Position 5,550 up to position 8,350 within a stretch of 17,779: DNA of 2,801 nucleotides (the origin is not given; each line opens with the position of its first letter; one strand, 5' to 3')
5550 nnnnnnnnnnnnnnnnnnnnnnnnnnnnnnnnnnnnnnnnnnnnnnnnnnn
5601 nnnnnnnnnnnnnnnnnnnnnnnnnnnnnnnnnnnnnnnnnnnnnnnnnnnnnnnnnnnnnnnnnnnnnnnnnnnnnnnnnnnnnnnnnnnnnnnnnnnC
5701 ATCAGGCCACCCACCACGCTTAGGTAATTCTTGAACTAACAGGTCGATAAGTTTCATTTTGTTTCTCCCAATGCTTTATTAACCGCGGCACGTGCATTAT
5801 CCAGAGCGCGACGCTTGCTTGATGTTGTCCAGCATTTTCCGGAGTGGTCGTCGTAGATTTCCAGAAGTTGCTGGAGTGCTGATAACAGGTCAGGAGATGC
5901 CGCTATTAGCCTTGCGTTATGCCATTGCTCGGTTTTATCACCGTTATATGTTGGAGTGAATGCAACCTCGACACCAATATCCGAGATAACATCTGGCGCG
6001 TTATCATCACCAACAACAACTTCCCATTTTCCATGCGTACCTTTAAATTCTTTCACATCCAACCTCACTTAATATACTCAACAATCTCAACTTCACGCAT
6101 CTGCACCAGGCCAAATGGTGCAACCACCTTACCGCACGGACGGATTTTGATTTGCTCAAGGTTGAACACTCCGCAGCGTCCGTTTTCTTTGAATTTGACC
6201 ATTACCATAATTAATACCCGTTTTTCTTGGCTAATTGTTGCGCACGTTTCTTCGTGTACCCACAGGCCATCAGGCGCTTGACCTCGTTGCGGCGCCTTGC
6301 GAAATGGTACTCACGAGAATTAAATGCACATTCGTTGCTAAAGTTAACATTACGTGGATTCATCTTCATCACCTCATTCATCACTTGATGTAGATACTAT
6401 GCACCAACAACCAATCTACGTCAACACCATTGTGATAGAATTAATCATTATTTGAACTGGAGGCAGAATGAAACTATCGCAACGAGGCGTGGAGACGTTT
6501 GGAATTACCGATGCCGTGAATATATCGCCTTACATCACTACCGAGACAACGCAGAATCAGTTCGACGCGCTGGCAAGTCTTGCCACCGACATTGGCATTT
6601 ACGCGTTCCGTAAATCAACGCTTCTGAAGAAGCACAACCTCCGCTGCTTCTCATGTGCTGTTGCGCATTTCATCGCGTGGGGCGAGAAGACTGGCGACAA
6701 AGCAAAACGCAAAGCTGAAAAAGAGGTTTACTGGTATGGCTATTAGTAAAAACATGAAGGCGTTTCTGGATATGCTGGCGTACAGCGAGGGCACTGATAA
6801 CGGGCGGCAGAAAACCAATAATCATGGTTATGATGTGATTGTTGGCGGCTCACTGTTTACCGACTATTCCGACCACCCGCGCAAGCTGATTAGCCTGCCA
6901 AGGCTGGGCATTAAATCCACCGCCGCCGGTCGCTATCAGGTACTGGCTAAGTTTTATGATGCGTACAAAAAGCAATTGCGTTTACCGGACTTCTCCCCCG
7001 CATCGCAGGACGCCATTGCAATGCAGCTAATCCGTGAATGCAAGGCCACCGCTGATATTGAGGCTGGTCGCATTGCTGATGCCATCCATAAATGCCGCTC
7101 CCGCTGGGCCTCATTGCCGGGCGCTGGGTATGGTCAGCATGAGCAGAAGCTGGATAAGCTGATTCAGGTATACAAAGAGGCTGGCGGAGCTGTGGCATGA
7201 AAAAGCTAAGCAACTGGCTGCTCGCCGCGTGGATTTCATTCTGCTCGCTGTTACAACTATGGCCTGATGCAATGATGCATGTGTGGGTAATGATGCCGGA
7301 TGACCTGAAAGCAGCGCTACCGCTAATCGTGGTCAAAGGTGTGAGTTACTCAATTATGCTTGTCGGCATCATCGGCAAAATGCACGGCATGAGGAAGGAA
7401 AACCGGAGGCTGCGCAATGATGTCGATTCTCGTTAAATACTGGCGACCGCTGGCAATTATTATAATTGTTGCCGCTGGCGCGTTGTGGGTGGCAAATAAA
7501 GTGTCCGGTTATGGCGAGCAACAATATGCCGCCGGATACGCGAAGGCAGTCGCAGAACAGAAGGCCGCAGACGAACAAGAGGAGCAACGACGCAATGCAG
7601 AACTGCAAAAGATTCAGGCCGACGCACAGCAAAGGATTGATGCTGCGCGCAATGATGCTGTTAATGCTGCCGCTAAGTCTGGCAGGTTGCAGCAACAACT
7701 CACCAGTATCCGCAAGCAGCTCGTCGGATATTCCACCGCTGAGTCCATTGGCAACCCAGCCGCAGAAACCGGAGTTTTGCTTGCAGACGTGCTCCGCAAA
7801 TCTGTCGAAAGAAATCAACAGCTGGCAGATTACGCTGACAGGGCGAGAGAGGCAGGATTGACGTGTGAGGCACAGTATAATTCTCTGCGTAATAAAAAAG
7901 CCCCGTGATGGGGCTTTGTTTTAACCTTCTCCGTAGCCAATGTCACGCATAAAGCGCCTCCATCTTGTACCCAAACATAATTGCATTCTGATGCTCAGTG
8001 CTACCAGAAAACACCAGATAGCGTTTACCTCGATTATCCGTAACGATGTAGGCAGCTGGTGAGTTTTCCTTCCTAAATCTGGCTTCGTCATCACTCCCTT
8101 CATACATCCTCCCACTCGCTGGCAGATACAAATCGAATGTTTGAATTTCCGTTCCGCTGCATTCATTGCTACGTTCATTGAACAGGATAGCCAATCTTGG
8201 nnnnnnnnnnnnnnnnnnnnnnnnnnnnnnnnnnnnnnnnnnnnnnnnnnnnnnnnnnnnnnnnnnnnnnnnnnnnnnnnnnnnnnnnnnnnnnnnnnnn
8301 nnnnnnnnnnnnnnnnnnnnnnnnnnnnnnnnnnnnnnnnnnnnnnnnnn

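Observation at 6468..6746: Truncated GH24 lysozyme-like ORF directly upstream of an intact lambda-R-type transglycosylase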

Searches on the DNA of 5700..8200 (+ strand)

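Call 4: search_dna_similar(query=window:5700-8200:+, collection=phages, mode=near, max_rows=30)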
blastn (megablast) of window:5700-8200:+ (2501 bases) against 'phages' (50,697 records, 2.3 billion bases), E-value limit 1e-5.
Records with a match: 162; places in all: 166; records where one place covers at least 80% of the query: 5.
Best place of each record, by identity: 95-99% 2; 90-95% 126; 80-90% 33; 60-80% 1.
By first word of the organism name: Salmonella 128; Escherichia 20; Shigella 4; Klebsiella 4; Aeromonas 2; Vibrio 2; Acinetobacter 1; Citrobacter 1.
By host as written in the record: - 70; Escherichia coli 10; Salmonella enterica subsp. enterica serovar Typhimurium 9; Salmonella enterica 9; Salmonella sp. 8; Klebsiella pneumoniae 6; Salmonella enterica subsp. enterica serovar Enteritidis 4; Salmonella enterica subsp. enterica serovar Typhimurium ST19 3; and 30 more.
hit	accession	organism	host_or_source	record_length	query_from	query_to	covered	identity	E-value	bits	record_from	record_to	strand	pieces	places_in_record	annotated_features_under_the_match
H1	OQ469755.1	Salmonella phage vB_SenS_ST1UNAM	Salmonella sp.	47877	8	2501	82%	98.4%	0e+0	3626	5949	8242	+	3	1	spanin | lysozyme-like superfamily protein | lysozyme | hypothetical protein (x4) | holin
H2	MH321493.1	Salmonella phage Skate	Salmonella enterica subsp. enterica ...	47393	6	2226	82%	90.7%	0e+0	2725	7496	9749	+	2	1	I-spanin | endolysin/transglycosylase | hypothetical protein (x5) | endolysin/glycosidase | O-spanin | and 3 other names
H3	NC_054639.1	Salmonella phage Skate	Salmonella enterica subsp. enterica ...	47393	6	2226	82%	90.7%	0e+0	2725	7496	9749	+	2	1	Rz-like spanin (x2) | endolysin (x2) | hypothetical protein (x5) | holin | terminator | and 1 other names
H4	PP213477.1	Escherichia phage vB_Eco_ZCEC08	Escherichia coli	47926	8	2501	76%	96.7%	0e+0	3173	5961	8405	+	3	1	lysin | lysozyme (x2) | hypothetical protein (x5) | holin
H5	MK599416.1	Salmonella phage Akira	Salmonella enterica subsp. enterica ...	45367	64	2222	80%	89.8%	0e+0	2569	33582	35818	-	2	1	putative inner-membrane spanin protein | endolysin | hypothetical protein (x4) | lysozyme | putative holin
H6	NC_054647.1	Salmonella phage Akira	Salmonella enterica subsp. enterica ...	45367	64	2222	80%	89.8%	0e+0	2569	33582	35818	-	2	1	Rz-like spanin | endolysin (x2) | hypothetical protein (x4) | holin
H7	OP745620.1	Salmonella phage INT55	Salmonella sp.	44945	64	2205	80%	90.0%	0e+0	2592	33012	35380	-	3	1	spanin | endolysin (x2) | hypothetical protein (x5)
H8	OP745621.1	Salmonella phage INT59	Salmonella sp.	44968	64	2205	80%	90.0%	0e+0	2592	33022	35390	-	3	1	spanin | endolysin (x2) | hypothetical protein (x5)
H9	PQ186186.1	Salmonella phage vB_CECAV_048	Salmonella enterica subsp. enterica ...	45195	64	2205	80%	89.9%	0e+0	2586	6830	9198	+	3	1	Rz-like spanin | endolysin (x2) | hypothetical protein (x4) | holin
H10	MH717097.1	Escherichia phage C1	Escherichia coli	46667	3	2226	78%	91.8%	0e+0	2695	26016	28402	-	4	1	tail protein | endolysin | hypothetical protein (x5) | putative lysozyme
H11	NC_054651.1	Escherichia phage C1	Escherichia coli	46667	3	2226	78%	91.8%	0e+0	2695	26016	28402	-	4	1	Rz-like spanin | endolysin (x2) | hypothetical protein (x4) | holin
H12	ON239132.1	Escherichia phage S192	Escherichia coli 192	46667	3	2217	77%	91.9%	0e+0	2695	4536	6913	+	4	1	tail protein | lysin | hypothetical protein (x4) | lysozyme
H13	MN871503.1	Salmonella virus SeLz-2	Salmonella enterica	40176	6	2226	78%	90.7%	0e+0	2592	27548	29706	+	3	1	record has no annotation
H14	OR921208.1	Salmonella phage PJN025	Salmonella sp.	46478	1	2226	77%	90.0%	0e+0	2494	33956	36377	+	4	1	Rz-like spanin | endolysin | hypothetical protein (x6) | lysozyme | holin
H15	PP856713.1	Salmonella phage vB_STmST19_KE08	Salmonella enterica subsp. enterica ...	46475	1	2222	78%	88.6%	0e+0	2347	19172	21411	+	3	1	Rz-like spanin | endolysin (x2) | hypothetical protein (x5) | holin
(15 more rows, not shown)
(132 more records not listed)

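Call 5: get_annotated_region(hit=H3, flank=3000)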
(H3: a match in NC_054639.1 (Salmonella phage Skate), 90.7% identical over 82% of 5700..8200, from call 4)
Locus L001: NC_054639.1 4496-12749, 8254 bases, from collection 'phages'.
description: Salmonella phage Skate, complete genome.
organism: Salmonella phage Skate (NCBI taxid 2234035)
taxonomy: Viruses; Duplodnaviria; Heunggongvirae; Uroviricota; Caudoviricetes; Skatevirus; Skatevirus skate
host: Salmonella enterica subsp. enterica serovar Typhimurium; source: soil in the cattle holding pen of cattle harvest facility; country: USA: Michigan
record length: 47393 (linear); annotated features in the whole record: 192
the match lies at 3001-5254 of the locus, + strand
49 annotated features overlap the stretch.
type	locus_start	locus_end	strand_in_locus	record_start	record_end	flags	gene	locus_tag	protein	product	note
CDS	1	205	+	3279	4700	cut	-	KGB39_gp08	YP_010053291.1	portal protein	-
regulatory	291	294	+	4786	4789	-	-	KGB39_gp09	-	ribosome_binding_site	CPT_Skate_009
CDS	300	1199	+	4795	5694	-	-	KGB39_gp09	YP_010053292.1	endonuclease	-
regulatory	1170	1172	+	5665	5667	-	-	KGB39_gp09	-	ribosome_binding_site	CPT_Skate_010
CDS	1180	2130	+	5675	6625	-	-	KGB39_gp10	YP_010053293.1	head morphogenesis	-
regulatory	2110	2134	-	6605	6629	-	-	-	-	terminator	-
CDS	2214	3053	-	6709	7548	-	-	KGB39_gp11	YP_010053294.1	hypothetical protein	-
CDS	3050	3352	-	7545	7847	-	-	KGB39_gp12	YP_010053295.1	hypothetical protein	-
regulatory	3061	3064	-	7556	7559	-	-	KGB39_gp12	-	ribosome_binding_site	CPT_Skate_011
regulatory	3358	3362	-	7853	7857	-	-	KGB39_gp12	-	ribosome_binding_site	CPT_Skate_012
CDS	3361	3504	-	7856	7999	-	-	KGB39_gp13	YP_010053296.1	hypothetical protein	-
CDS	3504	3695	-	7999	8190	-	-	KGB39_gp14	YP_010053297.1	hypothetical protein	-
regulatory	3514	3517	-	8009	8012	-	-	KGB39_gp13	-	ribosome_binding_site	CPT_Skate_013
regulatory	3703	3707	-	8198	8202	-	-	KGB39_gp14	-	ribosome_binding_site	CPT_Skate_014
regulatory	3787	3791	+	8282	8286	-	-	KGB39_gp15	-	ribosome_binding_site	CPT_Skate_015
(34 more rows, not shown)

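Call 6: get_annotated_region(hit=H1, flank=3000)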
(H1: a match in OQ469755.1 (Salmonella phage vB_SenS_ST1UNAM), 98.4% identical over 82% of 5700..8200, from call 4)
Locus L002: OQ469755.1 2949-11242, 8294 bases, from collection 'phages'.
description: Salmonella phage vB_SenS_ST1UNAM, complete genome.
organism: Salmonella phage vB_SenS_ST1UNAM (NCBI taxid 3032359)
taxonomy: Viruses; Duplodnaviria; Heunggongvirae; Uroviricota; Caudoviricetes
host: Salmonella sp.; source: sewage; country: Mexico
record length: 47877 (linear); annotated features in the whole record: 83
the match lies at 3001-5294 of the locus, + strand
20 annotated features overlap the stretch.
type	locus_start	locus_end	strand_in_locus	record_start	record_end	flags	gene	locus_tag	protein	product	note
CDS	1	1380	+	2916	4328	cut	-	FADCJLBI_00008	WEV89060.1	portal protein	-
CDS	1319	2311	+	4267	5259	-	-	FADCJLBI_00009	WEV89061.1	minor capsid protein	-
CDS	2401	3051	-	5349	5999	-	-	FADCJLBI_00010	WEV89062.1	hypothetical protein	-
CDS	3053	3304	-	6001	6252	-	-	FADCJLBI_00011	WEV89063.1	hypothetical protein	-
CDS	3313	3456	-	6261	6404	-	-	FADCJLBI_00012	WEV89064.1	hypothetical protein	-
CDS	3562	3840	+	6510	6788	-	-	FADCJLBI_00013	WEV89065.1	lysozyme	-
CDS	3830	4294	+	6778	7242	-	-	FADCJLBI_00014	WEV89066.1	lysozyme-like superfamily protein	-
CDS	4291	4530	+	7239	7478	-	-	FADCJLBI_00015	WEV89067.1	holin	-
CDS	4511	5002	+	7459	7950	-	-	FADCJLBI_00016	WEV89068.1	spanin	-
CDS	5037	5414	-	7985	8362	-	-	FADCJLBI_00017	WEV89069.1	hypothetical protein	-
CDS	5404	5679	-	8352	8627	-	-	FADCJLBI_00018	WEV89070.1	hypothetical protein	-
CDS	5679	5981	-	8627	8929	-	-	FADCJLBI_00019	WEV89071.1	hypothetical protein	-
CDS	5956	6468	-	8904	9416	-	-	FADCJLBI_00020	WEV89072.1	zinc-binding loop region of homing endonuclease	-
CDS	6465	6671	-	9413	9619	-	-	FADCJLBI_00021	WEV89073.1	hypothetical protein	-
CDS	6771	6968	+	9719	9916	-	-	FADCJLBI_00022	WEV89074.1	hypothetical protein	-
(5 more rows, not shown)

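Call 59: search_dna_similar(query=L126:1501-1775:+, collection=phages, mode=near, max_rows=60, rows=spread)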
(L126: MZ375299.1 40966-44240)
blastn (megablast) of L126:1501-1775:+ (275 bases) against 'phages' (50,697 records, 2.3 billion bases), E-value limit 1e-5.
Records with a match: 127; places in all: 127; records where one place covers at least 80% of the query: 127.
Best place of each record, by identity: >=99% 70; 90-95% 45; 80-90% 12.
By first word of the organism name: Salmonella 109; Escherichia 13; Shigella 4; Acinetobacter 1.
By host as written in the record: - 69; Salmonella enterica 9; Salmonella enterica subsp. enterica serovar Typhimurium 9; Escherichia coli 7; Salmonella sp. 5; Escherichia coli STEC O179 2; Shigella flexneri 2; Salmonella enterica subsp. enterica serovar Enteritidis 2; and 15 more.
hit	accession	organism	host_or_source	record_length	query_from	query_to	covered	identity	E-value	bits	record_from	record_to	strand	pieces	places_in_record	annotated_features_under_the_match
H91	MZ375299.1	Salmonella phage seszw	-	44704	1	275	100%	100.0%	3e-142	508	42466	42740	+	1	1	lysin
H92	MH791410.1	Salmonella phage Seszw_1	Salmonella enterica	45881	1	275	100%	99.6%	2e-140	503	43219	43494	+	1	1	putative lysozyme | lysozyme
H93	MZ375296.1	Salmonella phage seszw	-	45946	1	275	100%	99.6%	2e-140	503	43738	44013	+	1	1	lysozyme | lysin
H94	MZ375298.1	Salmonella phage seszw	-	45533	1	275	100%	99.6%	2e-140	503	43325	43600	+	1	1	lysozyme | lysin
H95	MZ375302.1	Salmonella phage seszw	-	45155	1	275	100%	99.6%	2e-140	503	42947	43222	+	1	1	lysozyme | lysin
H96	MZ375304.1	Salmonella phage seszw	-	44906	1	275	100%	99.6%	2e-140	503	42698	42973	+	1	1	lysozyme | lysin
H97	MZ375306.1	Salmonella phage seszw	-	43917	1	275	100%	99.6%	2e-140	503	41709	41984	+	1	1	lysozyme | lysin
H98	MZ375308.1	Salmonella phage seszw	-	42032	1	275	100%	99.6%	2e-140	503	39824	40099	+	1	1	lysozyme | lysin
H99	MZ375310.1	Salmonella phage seszw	-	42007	1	275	100%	99.6%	2e-140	503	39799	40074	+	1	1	lysozyme | lysin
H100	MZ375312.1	Salmonella phage seszw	-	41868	1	275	100%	99.6%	2e-140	503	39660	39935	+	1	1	lysozyme | lysin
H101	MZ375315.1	Salmonella phage seszw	-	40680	1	275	100%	99.6%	2e-140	503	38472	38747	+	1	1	lysozyme | lysin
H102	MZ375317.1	Salmonella phage seszw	-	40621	1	275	100%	99.6%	2e-140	503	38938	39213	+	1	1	lysozyme | lysin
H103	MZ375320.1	Salmonella phage seszw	-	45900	1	275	100%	99.6%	2e-140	503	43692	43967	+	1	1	lysozyme | lysin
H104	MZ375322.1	Salmonella phage seszw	-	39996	1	275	100%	99.6%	2e-140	503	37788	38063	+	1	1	lysozyme | lysin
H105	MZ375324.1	Salmonella phage seszw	-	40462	1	275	100%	99.6%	2e-140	503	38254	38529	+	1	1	lysozyme | lysin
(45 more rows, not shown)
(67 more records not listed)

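Call 60: search_dna_similar(query=L126:1790-2232:+, collection=phages, mode=near, max_rows=10)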
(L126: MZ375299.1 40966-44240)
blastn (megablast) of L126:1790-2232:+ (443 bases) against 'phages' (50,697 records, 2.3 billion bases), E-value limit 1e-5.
Records with a match: 138; places in all: 138; records where one place covers at least 80% of the query: 138.
Best place of each record, by identity: >=99% 70; 90-95% 38; 80-90% 30.
By first word of the organism name: Salmonella 122; Escherichia 11; Shigella 4; Acinetobacter 1.
By host as written in the record: - 69; Salmonella enterica 9; Salmonella enterica subsp. enterica serovar Typhimurium 9; Escherichia coli 7; Salmonella sp. 7; Salmonella enterica subsp. enterica serovar Enteritidis 4; Salmonella enterica subsp. enterica serovar Typhi 3; Salmonella enterica subsp. enterica serovar Typhimurium ST19 3; and 18 more.
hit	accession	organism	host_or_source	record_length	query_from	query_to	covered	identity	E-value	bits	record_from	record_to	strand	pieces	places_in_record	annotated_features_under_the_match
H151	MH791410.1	Salmonella phage Seszw_1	Salmonella enterica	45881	1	443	100%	100.0%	0e+0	819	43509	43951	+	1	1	lysozyme | hypothetical protein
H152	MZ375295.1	Salmonella phage seszw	-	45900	1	443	100%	100.0%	0e+0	819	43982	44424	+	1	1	lysin | holin protein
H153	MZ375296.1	Salmonella phage seszw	-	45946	1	443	100%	100.0%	0e+0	819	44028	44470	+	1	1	lysin | holin protein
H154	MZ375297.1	Salmonella phage seszw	-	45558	1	443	100%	100.0%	0e+0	819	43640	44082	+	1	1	lysin | holin protein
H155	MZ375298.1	Salmonella phage seszw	-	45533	1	443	100%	100.0%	0e+0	819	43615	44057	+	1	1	lysin | holin protein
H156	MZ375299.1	Salmonella phage seszw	-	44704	1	443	100%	100.0%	0e+0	819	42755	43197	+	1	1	lysin | holin protein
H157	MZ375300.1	Salmonella phage seszw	-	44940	1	443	100%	100.0%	0e+0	819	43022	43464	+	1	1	lysin | holin protein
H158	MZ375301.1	Salmonella phage seszw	-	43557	1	443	100%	100.0%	0e+0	819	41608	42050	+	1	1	lysin | holin protein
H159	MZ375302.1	Salmonella phage seszw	-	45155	1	443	100%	100.0%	0e+0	819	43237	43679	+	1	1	lysin | holin protein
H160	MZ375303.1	Salmonella phage seszw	-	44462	1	443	100%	100.0%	0e+0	819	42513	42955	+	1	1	lysin | holin protein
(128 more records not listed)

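Call 61: search_dna_similar(query=L126:1501-1775:+, collection=phages, mode=near, max_rows=12, rows=best)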
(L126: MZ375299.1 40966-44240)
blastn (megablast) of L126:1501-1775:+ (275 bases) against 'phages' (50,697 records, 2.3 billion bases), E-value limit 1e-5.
Records with a match: 127; places in all: 127; records where one place covers at least 80% of the query: 127.
Best place of each record, by identity: >=99% 70; 90-95% 45; 80-90% 12.
By first word of the organism name: Salmonella 109; Escherichia 13; Shigella 4; Acinetobacter 1.
By host as written in the record: - 69; Salmonella enterica 9; Salmonella enterica subsp. enterica serovar Typhimurium 9; Escherichia coli 7; Salmonella sp. 5; Escherichia coli STEC O179 2; Shigella flexneri 2; Salmonella enterica subsp. enterica serovar Enteritidis 2; and 15 more.
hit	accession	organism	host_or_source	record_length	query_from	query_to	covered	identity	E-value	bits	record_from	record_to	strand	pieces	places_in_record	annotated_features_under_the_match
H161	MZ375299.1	Salmonella phage seszw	-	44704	1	275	100%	100.0%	3e-142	508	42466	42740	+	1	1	lysin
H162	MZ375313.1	Salmonella phage seszw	-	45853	1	275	100%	100.0%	3e-142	508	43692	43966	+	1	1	lysozyme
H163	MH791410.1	Salmonella phage Seszw_1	Salmonella enterica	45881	1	275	100%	99.6%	2e-140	503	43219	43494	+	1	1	putative lysozyme | lysozyme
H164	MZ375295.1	Salmonella phage seszw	-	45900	1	275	100%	99.6%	2e-140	503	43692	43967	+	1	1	lysozyme | lysin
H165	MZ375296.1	Salmonella phage seszw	-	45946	1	275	100%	99.6%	2e-140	503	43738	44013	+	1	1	lysozyme | lysin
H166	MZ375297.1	Salmonella phage seszw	-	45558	1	275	100%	99.6%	2e-140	503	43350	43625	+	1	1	lysozyme | lysin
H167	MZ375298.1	Salmonella phage seszw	-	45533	1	275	100%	99.6%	2e-140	503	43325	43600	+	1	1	lysozyme | lysin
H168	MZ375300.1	Salmonella phage seszw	-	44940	1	275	100%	99.6%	2e-140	503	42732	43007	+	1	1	lysozyme | lysin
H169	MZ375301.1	Salmonella phage seszw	-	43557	1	275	100%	99.6%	2e-140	503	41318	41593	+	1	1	lysozyme | lysin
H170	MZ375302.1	Salmonella phage seszw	-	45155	1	275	100%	99.6%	2e-140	503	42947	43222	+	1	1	lysozyme | lysin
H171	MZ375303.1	Salmonella phage seszw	-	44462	1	275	100%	99.6%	2e-140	503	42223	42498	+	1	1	lysozyme | lysin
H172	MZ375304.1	Salmonella phage seszw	-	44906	1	275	100%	99.6%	2e-140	503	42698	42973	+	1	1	lysozyme | lysin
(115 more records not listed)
